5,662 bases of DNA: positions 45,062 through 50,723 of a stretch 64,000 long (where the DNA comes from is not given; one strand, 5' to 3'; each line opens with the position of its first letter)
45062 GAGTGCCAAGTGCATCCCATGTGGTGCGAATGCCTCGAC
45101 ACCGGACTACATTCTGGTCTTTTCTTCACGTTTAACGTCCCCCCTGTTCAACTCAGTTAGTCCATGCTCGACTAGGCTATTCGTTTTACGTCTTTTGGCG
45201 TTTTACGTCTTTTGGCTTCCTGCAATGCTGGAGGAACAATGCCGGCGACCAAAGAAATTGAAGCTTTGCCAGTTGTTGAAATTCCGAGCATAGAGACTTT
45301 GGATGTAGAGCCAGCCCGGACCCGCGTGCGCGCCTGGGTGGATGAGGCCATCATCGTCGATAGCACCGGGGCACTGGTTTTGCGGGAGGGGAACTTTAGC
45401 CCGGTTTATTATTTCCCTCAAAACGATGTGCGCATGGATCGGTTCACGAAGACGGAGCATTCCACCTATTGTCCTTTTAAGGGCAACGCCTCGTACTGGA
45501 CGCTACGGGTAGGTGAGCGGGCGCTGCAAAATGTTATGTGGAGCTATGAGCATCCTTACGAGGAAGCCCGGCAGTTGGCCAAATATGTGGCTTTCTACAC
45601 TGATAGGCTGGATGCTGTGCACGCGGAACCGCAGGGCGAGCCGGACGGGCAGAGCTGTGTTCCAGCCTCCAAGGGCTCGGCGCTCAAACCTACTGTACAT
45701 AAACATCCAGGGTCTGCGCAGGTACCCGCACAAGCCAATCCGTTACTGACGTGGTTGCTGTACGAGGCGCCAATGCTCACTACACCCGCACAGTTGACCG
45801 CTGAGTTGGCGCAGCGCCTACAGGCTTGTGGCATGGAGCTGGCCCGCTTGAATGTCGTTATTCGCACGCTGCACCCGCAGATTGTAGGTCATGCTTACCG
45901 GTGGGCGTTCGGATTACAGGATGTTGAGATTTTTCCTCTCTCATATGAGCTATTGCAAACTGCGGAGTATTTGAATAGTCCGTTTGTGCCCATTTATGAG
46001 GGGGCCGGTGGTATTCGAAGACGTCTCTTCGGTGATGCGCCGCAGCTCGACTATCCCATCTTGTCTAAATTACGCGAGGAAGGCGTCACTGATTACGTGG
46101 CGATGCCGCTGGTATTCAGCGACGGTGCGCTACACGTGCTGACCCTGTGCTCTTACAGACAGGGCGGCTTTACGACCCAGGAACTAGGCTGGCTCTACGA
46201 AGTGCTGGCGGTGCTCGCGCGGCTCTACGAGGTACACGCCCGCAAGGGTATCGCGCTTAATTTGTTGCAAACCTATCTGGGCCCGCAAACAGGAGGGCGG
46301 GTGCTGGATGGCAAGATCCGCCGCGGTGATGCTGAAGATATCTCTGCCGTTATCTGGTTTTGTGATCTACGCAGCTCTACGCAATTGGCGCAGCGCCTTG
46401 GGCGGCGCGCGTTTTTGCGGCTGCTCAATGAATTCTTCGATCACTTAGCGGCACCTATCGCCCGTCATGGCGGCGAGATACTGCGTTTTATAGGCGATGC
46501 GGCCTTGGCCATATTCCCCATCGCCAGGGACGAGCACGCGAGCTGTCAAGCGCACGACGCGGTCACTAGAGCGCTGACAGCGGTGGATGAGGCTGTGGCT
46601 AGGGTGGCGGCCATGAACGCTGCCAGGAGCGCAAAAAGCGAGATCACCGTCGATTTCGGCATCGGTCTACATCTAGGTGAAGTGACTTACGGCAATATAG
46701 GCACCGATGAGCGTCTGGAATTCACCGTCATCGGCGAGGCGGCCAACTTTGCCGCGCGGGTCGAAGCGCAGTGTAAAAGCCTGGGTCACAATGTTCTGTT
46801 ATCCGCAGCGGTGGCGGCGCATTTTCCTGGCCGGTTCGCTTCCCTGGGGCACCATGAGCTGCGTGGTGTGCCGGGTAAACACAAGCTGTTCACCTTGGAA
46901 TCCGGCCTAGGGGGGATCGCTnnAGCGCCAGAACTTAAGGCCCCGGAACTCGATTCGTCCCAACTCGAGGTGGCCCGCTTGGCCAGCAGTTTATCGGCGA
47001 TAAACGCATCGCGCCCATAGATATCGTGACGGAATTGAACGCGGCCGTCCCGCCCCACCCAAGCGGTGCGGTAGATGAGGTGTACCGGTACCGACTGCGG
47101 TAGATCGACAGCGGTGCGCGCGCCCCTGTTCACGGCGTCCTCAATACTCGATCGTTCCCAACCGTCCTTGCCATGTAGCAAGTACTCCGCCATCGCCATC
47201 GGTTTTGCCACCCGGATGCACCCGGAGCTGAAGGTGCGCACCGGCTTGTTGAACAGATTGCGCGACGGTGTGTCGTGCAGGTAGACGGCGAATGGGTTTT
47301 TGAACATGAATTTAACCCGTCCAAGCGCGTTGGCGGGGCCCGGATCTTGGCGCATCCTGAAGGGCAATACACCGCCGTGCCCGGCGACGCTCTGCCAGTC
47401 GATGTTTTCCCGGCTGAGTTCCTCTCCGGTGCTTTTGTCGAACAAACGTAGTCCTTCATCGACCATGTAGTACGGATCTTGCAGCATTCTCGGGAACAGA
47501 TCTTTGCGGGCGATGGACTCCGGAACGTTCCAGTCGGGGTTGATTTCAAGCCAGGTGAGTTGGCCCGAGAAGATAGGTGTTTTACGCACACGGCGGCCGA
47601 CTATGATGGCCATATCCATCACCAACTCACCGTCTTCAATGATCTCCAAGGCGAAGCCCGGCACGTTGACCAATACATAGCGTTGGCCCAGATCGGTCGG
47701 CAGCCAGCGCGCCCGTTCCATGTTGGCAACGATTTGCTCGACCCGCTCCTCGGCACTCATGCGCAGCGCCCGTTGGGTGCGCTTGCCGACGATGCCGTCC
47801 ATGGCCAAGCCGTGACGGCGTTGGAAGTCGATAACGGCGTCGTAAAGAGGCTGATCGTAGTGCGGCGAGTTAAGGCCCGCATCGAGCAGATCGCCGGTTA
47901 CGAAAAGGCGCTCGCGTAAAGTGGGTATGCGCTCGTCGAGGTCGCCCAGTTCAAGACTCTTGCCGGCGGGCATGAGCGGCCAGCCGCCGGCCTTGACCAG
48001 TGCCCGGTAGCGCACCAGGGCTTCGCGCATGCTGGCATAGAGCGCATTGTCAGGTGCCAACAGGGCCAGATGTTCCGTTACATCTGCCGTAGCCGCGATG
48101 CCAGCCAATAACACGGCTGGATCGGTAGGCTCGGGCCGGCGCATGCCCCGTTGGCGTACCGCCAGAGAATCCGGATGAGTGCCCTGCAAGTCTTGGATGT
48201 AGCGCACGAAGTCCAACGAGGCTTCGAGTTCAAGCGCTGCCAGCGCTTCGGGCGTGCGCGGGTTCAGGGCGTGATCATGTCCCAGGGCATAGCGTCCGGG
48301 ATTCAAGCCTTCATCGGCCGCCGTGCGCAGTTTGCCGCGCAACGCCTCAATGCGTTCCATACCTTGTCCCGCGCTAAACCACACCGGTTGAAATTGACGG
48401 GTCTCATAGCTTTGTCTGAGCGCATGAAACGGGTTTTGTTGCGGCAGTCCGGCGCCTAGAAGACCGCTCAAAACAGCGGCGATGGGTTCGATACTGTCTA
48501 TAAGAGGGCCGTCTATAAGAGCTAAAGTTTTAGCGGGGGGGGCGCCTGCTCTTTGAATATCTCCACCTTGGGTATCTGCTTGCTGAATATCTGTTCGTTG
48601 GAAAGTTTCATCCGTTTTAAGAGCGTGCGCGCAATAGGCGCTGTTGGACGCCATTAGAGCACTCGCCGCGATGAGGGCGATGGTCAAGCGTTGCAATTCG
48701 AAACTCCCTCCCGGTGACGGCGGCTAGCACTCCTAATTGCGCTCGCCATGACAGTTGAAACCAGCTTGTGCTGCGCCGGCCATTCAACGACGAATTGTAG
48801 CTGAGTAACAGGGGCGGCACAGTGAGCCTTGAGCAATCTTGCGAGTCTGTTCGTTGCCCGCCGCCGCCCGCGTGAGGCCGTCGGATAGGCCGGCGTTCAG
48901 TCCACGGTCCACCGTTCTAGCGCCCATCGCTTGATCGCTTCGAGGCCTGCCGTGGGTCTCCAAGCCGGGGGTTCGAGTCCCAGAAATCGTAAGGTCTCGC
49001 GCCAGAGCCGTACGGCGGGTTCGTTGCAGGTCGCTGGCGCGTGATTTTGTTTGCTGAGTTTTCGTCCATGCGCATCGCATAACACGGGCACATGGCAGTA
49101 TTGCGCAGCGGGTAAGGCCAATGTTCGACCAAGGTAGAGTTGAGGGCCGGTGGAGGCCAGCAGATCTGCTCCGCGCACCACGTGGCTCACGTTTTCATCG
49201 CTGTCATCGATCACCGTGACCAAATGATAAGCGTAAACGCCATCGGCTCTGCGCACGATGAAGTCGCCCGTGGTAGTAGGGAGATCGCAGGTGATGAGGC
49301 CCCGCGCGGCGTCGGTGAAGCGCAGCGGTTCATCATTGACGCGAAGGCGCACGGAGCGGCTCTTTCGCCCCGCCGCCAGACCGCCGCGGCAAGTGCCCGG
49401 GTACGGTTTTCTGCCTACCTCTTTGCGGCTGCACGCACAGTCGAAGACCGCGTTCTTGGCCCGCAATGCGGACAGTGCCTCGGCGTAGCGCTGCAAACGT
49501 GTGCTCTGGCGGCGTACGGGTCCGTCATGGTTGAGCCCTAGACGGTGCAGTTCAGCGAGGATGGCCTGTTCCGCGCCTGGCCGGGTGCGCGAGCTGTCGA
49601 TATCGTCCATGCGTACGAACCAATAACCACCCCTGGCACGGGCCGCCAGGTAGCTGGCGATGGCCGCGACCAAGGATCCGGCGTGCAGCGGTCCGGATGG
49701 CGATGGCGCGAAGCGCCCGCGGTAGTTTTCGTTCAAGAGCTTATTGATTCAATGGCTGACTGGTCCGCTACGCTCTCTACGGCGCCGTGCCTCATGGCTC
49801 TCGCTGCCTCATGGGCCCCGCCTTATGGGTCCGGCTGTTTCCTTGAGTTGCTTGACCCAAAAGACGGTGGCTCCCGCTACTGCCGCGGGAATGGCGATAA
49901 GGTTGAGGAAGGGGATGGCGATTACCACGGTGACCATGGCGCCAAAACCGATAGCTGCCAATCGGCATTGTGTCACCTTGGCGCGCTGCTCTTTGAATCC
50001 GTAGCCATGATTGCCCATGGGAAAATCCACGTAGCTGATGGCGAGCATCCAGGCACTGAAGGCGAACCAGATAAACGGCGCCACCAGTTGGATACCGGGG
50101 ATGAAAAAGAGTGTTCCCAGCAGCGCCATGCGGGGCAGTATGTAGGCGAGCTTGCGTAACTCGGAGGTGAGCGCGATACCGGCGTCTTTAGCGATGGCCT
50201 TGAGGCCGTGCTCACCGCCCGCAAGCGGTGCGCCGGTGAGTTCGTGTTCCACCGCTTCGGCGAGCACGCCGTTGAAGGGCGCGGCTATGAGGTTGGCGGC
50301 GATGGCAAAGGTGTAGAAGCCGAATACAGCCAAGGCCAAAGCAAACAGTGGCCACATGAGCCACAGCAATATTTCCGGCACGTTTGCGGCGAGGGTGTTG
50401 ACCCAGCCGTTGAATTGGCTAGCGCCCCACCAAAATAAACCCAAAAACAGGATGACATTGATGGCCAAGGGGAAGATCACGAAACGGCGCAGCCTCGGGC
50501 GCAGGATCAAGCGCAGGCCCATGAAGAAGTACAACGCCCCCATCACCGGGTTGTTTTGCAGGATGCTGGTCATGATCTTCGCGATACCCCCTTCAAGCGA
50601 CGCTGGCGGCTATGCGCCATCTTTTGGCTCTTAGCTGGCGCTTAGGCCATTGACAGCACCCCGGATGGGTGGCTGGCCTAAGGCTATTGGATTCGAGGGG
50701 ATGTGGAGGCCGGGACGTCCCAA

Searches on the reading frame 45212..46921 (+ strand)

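Call 58: search_protein_families(library=pfam, proteins=[window:45212-46921:+], max_evalue=0.001)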
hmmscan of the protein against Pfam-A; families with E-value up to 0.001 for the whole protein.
window:45212-46921:+ (570 aa): 2 families
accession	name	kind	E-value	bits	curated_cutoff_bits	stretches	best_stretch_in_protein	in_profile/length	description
PF04248.19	NTP_transf_9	-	4e-30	103.9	22.1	1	39-130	1-92/93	Domain of unknown function (DUF427)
PF00211.25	Guanylate_cyc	-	2.4e-11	44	21.9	1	380-562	10-181/183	Adenylate and Guanylate cyclase catalytic domain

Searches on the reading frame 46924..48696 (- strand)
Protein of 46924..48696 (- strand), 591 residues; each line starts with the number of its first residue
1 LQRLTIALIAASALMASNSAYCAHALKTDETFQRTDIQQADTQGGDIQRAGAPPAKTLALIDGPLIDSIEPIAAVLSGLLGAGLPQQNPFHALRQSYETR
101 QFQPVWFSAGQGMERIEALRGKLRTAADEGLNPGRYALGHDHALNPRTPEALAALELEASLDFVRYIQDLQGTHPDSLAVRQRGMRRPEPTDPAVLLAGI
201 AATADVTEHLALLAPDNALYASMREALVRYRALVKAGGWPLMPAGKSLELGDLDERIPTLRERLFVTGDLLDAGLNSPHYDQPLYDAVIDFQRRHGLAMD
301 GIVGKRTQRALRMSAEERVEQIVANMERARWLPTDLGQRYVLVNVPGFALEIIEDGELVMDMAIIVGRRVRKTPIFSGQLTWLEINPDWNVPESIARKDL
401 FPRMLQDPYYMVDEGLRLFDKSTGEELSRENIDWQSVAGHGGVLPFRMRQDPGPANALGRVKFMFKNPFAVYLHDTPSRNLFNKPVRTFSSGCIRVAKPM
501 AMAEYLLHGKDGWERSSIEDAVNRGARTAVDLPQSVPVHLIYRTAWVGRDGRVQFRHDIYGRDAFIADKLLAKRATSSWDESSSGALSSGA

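Call 59: search_protein_families(library=pfam, proteins=[window:46924-48696:-], max_evalue=0.001)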
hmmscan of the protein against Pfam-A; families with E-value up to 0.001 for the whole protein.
window:46924-48696:- (591 aa): 3 families
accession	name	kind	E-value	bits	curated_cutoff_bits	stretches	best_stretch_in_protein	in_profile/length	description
PF20142.4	Scaffold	-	1.6e-23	84.4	24.6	1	92-227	2-139/139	Scaffold domain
PF03734.19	YkuD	-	2.6e-22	80.4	23.4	1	339-509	2-141/146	L,D-transpeptidase catalytic domain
PF01471.23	PG_binding_1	-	1.5e-07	31.9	23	1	279-311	25-57/57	Putative peptidoglycan binding domain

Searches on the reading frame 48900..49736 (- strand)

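Call 59: search_protein_families(library=pfam, proteins=[window:48900-49736:-], max_evalue=0.001)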
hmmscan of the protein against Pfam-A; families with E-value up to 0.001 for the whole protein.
window:48900-49736:- (279 aa): 1 family
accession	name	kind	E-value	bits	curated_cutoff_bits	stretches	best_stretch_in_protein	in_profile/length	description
PF00749.27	tRNA-synt_1c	-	3e-38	132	23.4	2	6-107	3-104/314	tRNA synthetases class I (E and Q), catalytic domain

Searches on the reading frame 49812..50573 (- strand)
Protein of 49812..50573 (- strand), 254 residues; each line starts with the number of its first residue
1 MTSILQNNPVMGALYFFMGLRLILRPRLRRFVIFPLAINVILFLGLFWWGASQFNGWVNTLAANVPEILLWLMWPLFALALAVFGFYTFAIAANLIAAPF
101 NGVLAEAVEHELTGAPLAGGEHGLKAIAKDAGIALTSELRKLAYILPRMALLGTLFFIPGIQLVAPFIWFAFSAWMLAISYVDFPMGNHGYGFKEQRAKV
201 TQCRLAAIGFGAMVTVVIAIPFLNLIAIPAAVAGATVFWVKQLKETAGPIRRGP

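Call 59: search_protein_families(library=pfam, proteins=[window:49812-50573:-], max_evalue=0.001)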
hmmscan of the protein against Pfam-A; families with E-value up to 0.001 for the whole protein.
window:49812-50573:- (254 aa): 1 family
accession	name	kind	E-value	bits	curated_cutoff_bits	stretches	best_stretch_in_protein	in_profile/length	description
PF07264.17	EI24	-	3.5e-50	171.3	32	1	15-229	1-199/199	Sulfate transporter CysZ/Etoposide-induced protein 2.4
